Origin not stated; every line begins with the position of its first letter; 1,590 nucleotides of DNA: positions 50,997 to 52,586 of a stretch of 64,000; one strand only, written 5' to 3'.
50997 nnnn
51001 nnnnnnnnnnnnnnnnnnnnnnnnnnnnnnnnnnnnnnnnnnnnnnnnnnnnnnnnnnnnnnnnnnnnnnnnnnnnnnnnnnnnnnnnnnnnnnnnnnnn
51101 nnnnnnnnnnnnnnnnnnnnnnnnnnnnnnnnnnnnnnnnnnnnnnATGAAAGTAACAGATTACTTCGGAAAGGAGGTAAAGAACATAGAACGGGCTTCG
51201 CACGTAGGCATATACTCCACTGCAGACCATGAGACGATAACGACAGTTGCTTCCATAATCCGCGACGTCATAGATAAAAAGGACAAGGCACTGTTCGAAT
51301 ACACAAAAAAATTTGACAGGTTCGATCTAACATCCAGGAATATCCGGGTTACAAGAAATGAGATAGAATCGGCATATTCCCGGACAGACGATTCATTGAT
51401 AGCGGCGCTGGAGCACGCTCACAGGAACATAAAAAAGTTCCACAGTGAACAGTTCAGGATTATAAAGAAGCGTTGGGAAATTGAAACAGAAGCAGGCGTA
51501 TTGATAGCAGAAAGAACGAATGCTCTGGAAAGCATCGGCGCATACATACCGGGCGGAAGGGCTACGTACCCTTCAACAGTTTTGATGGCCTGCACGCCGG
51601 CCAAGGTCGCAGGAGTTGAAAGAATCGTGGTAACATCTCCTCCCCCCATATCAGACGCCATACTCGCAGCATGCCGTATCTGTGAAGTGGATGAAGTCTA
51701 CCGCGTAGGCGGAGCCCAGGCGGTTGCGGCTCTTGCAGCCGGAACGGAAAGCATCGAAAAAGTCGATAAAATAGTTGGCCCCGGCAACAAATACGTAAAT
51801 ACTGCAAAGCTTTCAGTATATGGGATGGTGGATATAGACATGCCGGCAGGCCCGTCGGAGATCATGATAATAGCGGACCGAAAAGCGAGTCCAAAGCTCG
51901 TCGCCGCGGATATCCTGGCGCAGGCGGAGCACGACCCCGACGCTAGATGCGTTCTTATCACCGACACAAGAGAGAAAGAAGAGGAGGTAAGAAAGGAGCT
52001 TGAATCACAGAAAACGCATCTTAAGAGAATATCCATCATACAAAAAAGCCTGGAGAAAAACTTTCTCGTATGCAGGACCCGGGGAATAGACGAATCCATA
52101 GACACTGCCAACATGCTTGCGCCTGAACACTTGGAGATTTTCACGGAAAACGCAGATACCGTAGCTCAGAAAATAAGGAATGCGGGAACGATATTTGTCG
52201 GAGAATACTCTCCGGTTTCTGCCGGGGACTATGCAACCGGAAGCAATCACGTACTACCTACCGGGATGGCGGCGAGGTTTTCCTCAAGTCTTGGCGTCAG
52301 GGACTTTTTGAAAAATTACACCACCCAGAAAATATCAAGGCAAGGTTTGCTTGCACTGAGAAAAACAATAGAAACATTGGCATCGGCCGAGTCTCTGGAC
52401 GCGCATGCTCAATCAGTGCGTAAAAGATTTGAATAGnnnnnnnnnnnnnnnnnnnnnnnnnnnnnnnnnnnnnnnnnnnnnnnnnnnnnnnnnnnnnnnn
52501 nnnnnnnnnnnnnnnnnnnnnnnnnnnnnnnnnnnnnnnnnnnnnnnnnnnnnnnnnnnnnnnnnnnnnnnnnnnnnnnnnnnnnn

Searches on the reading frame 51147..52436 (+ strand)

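Call 34: search_protein_families(library=pfam, proteins=[window:51147-52436:+])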
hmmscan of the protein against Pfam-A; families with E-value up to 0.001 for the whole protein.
window:51147-52436:+ (429 aa): 1 family
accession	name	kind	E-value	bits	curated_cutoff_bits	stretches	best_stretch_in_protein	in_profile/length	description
PF00815.25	Histidinol_dh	-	5.1e-159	530.1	27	1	27-428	8-411/411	Histidinol dehydrogenase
